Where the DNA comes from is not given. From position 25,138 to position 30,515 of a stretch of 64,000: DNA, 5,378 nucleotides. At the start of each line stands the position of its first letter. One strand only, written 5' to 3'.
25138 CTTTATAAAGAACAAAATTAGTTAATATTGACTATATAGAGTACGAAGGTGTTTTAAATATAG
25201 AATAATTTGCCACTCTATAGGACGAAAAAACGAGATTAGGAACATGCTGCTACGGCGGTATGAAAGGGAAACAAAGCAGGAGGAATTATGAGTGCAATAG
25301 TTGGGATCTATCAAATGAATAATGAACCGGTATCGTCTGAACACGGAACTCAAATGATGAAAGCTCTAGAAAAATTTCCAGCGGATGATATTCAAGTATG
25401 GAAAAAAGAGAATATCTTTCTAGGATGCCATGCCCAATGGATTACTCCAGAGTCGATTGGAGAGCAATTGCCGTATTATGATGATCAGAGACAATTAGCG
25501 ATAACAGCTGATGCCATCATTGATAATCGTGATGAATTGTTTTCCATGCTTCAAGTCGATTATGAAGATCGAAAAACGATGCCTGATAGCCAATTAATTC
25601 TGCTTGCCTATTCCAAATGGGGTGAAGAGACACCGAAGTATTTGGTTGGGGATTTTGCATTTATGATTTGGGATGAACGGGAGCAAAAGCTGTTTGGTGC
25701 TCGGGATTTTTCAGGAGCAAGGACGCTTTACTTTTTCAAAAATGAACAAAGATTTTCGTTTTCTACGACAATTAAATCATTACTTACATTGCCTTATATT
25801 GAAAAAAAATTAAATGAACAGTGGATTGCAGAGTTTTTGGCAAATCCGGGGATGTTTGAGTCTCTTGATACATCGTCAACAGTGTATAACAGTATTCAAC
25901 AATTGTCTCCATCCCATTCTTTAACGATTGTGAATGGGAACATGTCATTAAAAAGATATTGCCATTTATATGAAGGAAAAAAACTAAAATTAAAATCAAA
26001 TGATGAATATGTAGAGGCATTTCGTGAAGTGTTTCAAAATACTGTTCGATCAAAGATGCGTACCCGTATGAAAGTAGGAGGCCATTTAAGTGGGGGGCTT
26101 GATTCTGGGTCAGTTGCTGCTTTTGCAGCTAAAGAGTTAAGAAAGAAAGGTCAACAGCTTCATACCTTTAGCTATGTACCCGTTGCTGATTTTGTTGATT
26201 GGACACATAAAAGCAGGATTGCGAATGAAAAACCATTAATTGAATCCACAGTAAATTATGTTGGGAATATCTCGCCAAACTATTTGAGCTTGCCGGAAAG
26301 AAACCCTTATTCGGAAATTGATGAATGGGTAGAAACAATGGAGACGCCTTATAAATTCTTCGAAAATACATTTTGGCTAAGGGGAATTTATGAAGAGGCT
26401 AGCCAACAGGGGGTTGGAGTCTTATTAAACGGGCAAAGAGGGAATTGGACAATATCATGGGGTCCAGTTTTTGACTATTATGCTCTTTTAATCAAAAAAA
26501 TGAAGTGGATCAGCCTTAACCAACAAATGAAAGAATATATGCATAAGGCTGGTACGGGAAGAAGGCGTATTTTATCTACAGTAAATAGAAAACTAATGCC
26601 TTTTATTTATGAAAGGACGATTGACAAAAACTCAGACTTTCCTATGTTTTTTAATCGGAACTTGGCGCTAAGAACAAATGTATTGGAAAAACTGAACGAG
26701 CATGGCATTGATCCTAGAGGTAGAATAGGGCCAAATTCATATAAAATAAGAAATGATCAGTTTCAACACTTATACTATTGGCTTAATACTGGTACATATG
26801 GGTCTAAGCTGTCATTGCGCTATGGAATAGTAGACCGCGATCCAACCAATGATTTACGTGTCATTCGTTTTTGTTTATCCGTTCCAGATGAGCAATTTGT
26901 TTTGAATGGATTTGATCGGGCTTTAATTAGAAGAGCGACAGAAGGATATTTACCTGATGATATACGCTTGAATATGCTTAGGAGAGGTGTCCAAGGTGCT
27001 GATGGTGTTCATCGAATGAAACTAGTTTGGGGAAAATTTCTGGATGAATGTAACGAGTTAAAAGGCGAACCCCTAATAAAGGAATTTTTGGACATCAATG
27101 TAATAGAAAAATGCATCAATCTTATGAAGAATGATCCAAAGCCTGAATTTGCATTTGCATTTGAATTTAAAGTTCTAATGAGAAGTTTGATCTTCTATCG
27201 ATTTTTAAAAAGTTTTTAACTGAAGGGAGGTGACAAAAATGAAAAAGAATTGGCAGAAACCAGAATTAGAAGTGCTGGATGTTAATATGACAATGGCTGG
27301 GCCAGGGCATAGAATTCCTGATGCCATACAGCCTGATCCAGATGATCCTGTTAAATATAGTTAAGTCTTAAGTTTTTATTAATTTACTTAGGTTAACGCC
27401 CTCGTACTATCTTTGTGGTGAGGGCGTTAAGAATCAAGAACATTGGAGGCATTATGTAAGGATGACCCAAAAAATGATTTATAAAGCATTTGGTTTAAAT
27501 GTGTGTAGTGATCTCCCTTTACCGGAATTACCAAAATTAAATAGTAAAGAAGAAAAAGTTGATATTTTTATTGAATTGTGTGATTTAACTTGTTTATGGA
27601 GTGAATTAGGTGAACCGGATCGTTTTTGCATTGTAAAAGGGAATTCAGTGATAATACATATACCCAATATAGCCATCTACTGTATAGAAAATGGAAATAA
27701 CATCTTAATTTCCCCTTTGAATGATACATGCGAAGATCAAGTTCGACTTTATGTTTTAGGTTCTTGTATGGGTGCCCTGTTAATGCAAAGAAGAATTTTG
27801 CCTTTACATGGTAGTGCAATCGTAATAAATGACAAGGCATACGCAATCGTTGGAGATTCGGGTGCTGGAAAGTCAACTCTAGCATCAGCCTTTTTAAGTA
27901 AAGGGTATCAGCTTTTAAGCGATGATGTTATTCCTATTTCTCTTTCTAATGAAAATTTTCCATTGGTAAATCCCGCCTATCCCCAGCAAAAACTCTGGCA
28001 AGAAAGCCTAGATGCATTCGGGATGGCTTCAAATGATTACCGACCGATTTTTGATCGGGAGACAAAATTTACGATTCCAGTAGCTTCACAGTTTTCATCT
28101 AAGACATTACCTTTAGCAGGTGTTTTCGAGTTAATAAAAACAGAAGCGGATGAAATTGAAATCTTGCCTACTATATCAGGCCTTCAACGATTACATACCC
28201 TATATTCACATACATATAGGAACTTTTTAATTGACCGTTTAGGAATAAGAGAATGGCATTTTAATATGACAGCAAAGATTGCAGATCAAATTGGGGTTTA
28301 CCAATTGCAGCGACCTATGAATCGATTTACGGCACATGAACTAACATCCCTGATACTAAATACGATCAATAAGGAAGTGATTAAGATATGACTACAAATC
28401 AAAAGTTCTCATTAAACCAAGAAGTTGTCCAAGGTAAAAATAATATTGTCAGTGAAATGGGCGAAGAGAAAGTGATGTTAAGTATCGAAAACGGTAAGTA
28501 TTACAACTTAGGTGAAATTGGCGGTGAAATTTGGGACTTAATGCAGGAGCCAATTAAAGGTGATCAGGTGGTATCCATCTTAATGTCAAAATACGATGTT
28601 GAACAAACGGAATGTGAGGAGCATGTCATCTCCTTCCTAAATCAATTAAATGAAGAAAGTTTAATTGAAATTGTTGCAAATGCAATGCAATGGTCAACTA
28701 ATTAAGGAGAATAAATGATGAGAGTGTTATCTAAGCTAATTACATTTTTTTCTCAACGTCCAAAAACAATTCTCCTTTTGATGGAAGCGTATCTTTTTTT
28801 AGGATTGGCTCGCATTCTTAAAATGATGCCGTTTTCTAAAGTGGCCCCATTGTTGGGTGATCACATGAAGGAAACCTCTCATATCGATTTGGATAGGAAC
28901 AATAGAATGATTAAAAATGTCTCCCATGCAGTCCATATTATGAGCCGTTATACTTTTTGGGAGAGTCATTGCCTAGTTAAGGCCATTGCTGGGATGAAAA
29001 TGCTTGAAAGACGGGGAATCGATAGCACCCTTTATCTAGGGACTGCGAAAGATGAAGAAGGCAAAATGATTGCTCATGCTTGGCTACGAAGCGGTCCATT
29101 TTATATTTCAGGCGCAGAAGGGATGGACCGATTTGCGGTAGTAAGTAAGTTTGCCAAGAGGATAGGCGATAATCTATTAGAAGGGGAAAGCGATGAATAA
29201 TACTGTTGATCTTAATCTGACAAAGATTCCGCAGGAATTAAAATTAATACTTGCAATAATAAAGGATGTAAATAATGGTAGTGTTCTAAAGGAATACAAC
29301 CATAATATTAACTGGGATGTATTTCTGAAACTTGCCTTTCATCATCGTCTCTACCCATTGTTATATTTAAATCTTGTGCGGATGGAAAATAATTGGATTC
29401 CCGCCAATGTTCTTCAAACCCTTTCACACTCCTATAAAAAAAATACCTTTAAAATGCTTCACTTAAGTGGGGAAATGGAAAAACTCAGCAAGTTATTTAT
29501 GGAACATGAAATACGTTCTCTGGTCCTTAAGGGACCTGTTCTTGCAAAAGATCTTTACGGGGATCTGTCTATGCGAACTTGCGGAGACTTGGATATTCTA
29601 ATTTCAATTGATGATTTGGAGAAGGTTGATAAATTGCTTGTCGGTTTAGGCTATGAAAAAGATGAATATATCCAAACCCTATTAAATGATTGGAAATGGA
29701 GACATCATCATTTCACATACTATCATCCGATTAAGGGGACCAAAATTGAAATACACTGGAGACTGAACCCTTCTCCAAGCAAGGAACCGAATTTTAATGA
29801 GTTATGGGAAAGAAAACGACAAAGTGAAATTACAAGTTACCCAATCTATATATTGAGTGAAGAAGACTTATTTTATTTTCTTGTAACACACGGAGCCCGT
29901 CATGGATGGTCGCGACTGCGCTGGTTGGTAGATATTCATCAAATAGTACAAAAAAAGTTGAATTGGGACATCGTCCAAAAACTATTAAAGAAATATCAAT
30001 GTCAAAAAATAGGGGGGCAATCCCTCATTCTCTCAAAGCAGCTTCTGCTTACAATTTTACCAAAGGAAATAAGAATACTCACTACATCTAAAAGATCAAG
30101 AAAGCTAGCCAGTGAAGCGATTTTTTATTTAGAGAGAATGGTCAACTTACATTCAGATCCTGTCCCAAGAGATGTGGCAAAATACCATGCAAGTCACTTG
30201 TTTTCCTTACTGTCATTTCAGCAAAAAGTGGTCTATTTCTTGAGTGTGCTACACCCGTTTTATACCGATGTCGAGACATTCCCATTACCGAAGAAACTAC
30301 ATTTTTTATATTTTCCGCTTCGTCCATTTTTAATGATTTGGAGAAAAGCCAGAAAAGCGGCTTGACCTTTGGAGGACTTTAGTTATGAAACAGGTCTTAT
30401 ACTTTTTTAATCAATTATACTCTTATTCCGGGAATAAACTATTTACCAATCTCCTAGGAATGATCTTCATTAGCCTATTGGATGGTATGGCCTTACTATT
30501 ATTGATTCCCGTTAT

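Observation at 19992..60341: A SinR-operator palindrome marks the promoters of sortase-adhesin, lasso cluster, eps locus and orphan precursor: one apparent regulon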

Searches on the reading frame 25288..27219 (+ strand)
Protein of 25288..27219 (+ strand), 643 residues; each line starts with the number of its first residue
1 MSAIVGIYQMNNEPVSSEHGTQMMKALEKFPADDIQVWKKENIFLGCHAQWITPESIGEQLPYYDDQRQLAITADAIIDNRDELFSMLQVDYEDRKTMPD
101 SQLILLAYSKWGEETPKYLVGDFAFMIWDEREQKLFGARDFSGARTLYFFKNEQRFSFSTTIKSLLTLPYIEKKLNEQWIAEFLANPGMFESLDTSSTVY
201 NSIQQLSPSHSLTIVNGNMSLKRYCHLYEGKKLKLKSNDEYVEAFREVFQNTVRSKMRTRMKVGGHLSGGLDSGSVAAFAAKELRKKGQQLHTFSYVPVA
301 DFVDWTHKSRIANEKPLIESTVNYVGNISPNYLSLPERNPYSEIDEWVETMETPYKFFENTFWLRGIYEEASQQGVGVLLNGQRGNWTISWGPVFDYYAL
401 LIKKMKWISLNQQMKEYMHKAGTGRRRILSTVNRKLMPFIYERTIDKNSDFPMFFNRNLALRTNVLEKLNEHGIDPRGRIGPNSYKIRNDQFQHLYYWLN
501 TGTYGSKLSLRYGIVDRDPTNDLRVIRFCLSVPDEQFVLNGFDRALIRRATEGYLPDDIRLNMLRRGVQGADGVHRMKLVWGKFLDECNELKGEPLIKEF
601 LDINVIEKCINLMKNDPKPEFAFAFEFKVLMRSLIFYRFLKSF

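Call 17: search_protein_families(library=pfam, proteins=[window:25288-27219:+])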
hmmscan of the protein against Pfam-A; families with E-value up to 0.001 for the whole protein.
window:25288-27219:+ (643 aa): 3 families
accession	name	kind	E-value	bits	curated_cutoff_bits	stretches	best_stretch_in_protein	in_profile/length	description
PF00733.27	Asn_synthase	-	1.1e-24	88.2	21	1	245-562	2-283/354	Asparagine synthase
PF13537.11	GATase_7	-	1.3e-21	77.3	25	1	58-166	11-122/123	Glutamine amidotransferase domain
PF13522.11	GATase_6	-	2.9e-12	47.2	27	1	38-159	7-128/130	Glutamine amidotransferase domain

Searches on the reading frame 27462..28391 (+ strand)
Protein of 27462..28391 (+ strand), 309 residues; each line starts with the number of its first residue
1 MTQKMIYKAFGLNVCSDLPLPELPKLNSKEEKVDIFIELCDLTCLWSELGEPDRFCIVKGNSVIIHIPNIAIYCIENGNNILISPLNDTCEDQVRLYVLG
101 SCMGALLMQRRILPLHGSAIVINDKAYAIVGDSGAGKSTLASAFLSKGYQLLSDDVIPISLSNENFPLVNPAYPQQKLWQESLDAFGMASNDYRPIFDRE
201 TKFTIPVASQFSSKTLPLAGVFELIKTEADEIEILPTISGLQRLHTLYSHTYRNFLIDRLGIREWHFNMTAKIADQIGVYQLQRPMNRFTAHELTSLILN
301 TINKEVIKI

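Call 17: search_protein_families(library=pfam, proteins=[window:27462-28391:+])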
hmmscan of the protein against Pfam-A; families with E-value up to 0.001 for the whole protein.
window:27462-28391:+ (309 aa): 2 families
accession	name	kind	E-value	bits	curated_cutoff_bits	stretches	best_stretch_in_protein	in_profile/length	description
PF07475.17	Hpr_kinase_C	-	8e-07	29.2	33.3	1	115-165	9-59/171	HPr Serine kinase C-terminal domain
PF00005.33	ABC_tran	-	0.00079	20.5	25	0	124-146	11-33/137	ABC transporter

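Call 19: find_related_loci(query=window:27462-28391:+, collection=genome_contigs, flank=10000)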
Query window:27462-28391:+ (309 aa) in genome_contigs; peptide patterns used: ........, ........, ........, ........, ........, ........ (x = any residue, [..] = any of these).
465 stretches matched a pattern; 394 encode a relative of the query (tblastn E <= 1e-3); the best 80 are kept; 80 distinct loci.
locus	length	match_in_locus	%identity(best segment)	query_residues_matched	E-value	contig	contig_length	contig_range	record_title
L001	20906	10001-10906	72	4-306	2e-151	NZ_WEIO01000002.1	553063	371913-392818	Bacillus aerolatus strain CX253 Bacillus_aerolutum_CX253_ctg002, whole genome shotgun sequence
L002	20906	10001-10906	68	4-305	1e-143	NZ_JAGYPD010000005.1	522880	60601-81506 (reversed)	Bacillus sp. FJAT-50079 Scaffold5, whole genome shotgun sequence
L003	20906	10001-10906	66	4-305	4e-137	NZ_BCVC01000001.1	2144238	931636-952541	Lederbergia lenta NBRC 16444, whole genome shotgun sequence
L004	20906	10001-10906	64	3-305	1e-136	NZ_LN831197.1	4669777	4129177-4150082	Bacillus niameyensis strain SIT3, whole genome shotgun sequence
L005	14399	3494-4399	61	2-304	3e-131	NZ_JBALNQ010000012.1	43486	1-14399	Neobacillus niacini strain JJ211 JJ-211_contig_12, whole genome shotgun sequence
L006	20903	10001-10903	62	4-305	1e-128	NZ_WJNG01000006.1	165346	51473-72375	Aquibacillus halophilus strain B6B scaffold6:size165346, whole genome shotgun sequence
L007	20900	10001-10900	59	5-305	1e-127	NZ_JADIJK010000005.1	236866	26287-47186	Bacillus sp. SD088 5, whole genome shotgun sequence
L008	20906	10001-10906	61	3-305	4e-127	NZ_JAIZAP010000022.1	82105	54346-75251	Aquibacillus saliphilus strain KHM2 22, whole genome shotgun sequence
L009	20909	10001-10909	58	1-304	2e-126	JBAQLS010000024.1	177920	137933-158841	MAG: Carboxydocellales bacterium isolate MFD12068_ilm_asm_bin15 k127_45592, whole genome shotgun sequence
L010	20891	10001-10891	64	7-305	3e-126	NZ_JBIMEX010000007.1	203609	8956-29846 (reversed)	Oceanobacillus sp. CF4.6 7, whole genome shotgun sequence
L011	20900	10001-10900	59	5-305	7e-126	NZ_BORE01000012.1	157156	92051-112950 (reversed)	Bacillus sp. J14TS2 sequence012, whole genome shotgun sequence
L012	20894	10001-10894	60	6-305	2e-125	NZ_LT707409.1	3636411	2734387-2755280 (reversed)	Bacillus dakarensis strain Marseille-P3515T, whole genome shotgun sequence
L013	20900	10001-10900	60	3-303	3e-125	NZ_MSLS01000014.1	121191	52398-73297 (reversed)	Bacillus sp. MRMR6 scaffold_13, whole genome shotgun sequence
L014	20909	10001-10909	60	2-304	2e-124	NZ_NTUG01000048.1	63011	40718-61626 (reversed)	Bacillus cereus strain AFS016912 AFS016912_108_G5_Contig48_140523, whole genome shotgun sequence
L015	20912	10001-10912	57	2-306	8e-124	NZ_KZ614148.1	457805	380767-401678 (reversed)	Salipaludibacillus neizhouensis strain DSM 19794 Scaffold3, whole genome shotgun sequence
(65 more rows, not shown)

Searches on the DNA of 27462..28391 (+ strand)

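Call 39: search_rna_families(sources=[L027, L037, L040, L046, L059, L060, L073], threshold=gathering)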
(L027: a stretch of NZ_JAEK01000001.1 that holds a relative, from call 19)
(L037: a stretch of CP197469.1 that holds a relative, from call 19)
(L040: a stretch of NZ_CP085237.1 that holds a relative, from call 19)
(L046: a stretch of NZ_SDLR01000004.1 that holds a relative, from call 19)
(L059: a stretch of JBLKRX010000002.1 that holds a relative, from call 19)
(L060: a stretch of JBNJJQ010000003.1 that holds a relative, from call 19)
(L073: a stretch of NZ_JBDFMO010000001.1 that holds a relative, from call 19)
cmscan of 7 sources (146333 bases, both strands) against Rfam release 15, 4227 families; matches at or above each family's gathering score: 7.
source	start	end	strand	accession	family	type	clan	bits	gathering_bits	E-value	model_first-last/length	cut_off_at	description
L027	19886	19975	+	RF00504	Glycine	Cis-reg; riboswitch;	CL00125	72.7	32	6.8e-13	1-94/94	no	Glycine riboswitch aptamer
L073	19172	19265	+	RF00504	Glycine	Cis-reg; riboswitch;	CL00125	71.8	32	1.1e-12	1-94/94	no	Glycine riboswitch aptamer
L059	20141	20231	-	RF03167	c-di-GMP-I-GGC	Cis-reg; riboswitch;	CL00126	66.2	59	4.5e-13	1-80/80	no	c-di-GMP-I-GGC riboswitch aptamer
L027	16658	16742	-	RF03167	c-di-GMP-I-GGC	Cis-reg; riboswitch;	CL00126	62.5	59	5.2e-12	1-80/80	no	c-di-GMP-I-GGC riboswitch aptamer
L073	15942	16031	-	RF03167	c-di-GMP-I-GGC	Cis-reg; riboswitch;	CL00126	62.3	59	5.8e-12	1-80/80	no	c-di-GMP-I-GGC riboswitch aptamer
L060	17372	17463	-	RF03167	c-di-GMP-I-GGC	Cis-reg; riboswitch;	CL00126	61.8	59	8.3e-12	1-80/80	no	c-di-GMP-I-GGC riboswitch aptamer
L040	16388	16492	-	RF03167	c-di-GMP-I-GGC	Cis-reg; riboswitch;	CL00126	59.9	59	2.9e-11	1-80/80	no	c-di-GMP-I-GGC riboswitch aptamer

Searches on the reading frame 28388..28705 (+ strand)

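Call 17: search_protein_families(library=pfam, proteins=[window:28388-28705:+])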
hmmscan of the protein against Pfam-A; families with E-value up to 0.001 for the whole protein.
window:28388-28705:+ (105 aa): 1 family
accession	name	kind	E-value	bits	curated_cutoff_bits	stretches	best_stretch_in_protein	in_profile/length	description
PF05402.18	PqqD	-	1.6e-17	64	23.4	1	27-93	1-67/67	Coenzyme PQQ synthesis protein D (PqqD)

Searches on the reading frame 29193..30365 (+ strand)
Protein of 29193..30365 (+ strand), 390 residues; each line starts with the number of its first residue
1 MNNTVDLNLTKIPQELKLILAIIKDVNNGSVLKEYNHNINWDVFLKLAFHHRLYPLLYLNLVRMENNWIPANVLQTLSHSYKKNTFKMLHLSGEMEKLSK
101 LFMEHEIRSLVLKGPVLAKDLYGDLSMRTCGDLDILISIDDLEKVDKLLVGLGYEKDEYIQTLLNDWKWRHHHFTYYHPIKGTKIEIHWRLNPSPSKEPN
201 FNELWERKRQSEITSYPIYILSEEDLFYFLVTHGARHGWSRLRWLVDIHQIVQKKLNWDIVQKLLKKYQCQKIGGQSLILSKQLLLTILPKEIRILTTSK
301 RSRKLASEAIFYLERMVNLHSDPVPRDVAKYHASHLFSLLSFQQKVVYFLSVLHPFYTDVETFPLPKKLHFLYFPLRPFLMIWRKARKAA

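Call 13: search_protein_families(library=pfam, proteins=[window:29193-30365:+])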
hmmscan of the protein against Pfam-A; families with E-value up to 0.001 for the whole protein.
window:29193-30365:+ (390 aa): 1 family
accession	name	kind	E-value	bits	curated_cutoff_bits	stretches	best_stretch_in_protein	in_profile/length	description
PF14907.12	NTP_transf_5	-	1.7e-66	224.7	31.2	1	38-285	2-248/249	Uncharacterised nucleotidyltransferase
